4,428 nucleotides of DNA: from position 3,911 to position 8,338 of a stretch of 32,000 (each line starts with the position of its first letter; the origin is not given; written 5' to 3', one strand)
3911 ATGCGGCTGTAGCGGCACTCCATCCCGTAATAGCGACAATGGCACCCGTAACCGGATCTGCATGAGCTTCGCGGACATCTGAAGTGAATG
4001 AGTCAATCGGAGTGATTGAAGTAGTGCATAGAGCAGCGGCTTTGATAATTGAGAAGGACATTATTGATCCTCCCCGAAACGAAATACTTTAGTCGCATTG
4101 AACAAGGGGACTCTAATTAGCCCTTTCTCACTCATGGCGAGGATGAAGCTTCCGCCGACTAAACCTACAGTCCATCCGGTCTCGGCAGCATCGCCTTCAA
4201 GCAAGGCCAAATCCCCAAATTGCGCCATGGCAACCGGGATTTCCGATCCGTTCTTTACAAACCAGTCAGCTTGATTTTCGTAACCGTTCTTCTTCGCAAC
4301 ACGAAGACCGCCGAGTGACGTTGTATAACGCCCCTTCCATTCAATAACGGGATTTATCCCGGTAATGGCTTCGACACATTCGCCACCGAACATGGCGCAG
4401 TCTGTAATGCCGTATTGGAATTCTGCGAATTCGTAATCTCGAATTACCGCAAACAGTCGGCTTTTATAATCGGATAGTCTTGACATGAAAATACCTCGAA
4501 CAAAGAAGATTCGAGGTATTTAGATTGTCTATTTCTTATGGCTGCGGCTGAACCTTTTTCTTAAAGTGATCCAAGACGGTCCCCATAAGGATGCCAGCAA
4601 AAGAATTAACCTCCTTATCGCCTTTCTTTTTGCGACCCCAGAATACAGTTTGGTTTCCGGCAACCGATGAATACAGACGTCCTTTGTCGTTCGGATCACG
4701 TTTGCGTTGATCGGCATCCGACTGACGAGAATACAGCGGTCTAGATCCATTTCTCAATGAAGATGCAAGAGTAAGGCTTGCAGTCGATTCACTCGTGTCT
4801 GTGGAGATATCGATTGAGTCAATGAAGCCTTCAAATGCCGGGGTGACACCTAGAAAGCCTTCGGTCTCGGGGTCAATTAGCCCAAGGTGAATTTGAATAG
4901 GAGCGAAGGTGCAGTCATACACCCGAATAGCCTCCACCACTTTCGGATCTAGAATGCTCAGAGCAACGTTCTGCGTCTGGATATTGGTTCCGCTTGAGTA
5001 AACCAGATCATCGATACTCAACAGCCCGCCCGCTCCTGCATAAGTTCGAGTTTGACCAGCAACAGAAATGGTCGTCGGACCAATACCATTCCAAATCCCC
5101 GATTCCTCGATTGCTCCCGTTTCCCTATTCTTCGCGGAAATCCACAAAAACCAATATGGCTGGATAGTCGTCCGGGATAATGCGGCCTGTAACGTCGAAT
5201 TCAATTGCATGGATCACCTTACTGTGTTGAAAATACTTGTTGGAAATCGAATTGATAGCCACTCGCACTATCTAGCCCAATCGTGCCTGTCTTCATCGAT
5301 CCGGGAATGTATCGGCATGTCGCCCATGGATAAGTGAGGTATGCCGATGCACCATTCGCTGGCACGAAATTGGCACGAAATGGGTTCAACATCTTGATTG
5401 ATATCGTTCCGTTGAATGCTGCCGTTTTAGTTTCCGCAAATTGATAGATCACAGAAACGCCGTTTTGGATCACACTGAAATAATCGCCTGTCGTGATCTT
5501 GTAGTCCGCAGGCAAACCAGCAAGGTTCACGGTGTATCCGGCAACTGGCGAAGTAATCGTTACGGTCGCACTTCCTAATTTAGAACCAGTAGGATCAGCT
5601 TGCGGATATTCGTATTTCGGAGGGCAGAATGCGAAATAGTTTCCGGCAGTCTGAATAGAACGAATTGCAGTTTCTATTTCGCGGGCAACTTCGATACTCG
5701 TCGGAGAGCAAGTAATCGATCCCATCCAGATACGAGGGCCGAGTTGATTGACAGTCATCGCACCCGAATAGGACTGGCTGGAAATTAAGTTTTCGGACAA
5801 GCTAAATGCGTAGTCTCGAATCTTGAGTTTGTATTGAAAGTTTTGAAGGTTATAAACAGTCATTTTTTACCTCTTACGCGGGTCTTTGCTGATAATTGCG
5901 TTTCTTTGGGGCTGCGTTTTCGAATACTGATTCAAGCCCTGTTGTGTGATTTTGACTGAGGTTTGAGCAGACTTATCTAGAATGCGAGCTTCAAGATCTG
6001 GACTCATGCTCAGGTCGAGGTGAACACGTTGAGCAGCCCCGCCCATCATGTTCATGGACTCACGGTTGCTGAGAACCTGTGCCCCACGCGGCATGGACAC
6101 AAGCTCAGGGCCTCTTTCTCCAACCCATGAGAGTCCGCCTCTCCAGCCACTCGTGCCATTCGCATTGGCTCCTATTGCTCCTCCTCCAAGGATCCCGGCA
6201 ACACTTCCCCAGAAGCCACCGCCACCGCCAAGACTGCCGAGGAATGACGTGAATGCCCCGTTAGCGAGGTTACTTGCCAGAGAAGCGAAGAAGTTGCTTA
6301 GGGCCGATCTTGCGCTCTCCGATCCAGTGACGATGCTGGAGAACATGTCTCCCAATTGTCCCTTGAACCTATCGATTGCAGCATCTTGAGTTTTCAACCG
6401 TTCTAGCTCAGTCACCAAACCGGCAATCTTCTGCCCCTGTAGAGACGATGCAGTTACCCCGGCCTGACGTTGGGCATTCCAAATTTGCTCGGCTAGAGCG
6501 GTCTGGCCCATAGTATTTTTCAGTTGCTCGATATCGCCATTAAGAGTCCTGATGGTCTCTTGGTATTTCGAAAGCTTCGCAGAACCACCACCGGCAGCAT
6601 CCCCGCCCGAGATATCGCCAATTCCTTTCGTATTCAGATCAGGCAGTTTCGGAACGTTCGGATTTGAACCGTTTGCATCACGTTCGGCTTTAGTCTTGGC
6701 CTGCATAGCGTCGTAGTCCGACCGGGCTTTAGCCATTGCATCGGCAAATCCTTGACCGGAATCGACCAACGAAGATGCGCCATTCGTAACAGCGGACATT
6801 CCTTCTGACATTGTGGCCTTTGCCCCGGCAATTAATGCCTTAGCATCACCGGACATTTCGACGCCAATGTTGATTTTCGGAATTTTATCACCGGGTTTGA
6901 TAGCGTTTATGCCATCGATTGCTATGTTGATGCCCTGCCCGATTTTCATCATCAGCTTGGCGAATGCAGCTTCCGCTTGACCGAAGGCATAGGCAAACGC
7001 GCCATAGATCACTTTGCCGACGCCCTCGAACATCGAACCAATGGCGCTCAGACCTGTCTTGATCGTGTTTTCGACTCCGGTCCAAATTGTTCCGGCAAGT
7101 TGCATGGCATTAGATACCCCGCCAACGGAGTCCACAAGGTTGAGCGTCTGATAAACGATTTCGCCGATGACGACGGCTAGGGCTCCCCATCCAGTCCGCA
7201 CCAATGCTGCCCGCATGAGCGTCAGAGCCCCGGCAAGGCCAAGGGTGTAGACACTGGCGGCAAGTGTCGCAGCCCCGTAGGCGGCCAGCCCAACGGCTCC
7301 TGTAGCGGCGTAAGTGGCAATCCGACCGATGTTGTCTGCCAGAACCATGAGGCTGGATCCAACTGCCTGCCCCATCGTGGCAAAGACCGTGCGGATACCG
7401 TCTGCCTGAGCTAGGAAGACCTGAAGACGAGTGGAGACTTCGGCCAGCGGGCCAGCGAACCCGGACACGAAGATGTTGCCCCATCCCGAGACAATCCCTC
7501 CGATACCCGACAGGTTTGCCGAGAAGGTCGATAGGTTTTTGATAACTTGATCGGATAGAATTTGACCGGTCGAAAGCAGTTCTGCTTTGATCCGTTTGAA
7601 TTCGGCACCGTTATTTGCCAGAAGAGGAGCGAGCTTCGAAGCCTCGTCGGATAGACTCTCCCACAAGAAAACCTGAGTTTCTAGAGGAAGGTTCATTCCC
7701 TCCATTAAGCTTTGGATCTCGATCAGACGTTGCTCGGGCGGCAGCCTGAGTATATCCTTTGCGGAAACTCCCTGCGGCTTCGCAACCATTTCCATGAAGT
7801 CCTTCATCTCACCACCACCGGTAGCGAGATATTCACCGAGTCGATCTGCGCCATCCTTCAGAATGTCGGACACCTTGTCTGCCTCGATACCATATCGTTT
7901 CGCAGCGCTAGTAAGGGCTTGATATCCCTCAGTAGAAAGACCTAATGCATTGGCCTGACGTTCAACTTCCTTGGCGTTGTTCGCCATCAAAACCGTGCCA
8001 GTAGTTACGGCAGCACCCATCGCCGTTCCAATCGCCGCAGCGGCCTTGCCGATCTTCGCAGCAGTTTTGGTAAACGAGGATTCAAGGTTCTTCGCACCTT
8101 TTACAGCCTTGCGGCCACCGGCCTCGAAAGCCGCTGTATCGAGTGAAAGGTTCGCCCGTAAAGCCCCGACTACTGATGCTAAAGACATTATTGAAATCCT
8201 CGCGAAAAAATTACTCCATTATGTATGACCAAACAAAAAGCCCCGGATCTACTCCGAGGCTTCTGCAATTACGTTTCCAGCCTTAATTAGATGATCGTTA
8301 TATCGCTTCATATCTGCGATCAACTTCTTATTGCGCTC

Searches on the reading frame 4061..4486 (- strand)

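Call 29: search_protein_families(library=phrogs, proteins=[window:4061-4486:-], max_evalue=0.001)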
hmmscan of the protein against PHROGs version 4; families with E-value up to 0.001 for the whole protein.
window:4061-4486:- (141 aa): 1 family
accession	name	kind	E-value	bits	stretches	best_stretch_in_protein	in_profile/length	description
phrog_2134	-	unknown function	3e-27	96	1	3-137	2-134/135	-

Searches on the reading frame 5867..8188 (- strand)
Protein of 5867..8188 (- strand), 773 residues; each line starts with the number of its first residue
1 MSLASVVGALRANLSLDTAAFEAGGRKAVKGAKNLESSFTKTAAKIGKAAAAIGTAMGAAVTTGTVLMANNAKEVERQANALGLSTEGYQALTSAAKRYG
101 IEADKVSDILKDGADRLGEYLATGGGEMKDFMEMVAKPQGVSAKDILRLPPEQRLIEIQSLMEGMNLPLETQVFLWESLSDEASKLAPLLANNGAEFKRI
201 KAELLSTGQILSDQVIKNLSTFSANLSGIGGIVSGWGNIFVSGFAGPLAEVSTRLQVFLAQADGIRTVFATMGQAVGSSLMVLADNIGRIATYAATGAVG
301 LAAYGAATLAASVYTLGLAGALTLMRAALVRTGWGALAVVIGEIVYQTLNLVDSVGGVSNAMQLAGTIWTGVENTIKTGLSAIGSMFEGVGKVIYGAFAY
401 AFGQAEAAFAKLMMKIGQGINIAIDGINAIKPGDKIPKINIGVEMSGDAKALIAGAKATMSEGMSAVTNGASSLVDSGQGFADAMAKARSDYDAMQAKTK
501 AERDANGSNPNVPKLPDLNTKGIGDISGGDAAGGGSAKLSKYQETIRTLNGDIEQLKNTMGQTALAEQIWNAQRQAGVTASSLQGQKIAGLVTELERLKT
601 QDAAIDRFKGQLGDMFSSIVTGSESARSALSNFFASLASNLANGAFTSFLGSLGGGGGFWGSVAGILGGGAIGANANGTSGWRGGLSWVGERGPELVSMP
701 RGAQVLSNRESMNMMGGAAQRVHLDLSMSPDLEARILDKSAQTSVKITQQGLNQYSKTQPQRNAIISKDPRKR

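Call 29: search_protein_families(library=phrogs, proteins=[window:5867-8188:-], max_evalue=0.001)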
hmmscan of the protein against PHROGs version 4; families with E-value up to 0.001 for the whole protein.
window:5867-8188:- (773 aa): 13 families
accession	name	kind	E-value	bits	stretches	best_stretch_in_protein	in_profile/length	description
phrog_2854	-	tail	1.7e-51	176.9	1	23-372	26-311/855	tail length tape measure protein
phrog_13674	-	tail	1.2e-26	94.6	1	32-234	50-257/764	tail length tape measure protein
phrog_8462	-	tail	6.9e-26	92.1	1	5-729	7-647/672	tail length tape measure protein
phrog_9483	-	tail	7.3e-21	75.3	1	6-307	3-299/657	tail length tape measure protein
phrog_10574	-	tail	8.1e-17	62.2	2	501-773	341-639/640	tail length tape measure protein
phrog_1506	-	tail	1.9e-11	43.8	1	25-638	34-527/1269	tail length tape measure protein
phrog_19914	-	tail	3.7e-10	39.6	1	451-759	629-929/946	tail length tape measure protein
phrog_24709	-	tail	4.5e-10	39.5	1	25-229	27-225/1069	tail length tape measure protein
phrog_8125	-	tail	8.8e-10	39.2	1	23-310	49-331/578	tail length tape measure protein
phrog_1538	-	tail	1.9e-09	37.8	2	597-747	602-789/811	tail length tape measure protein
phrog_3336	-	tail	2.5e-07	30.7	1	267-488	269-508/1051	tail length tape measure protein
phrog_13338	-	unknown function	2.5e-06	27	0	593-641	631-683/903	-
phrog_3654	-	unknown function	3.5e-06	27.3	1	40-163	122-239/577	-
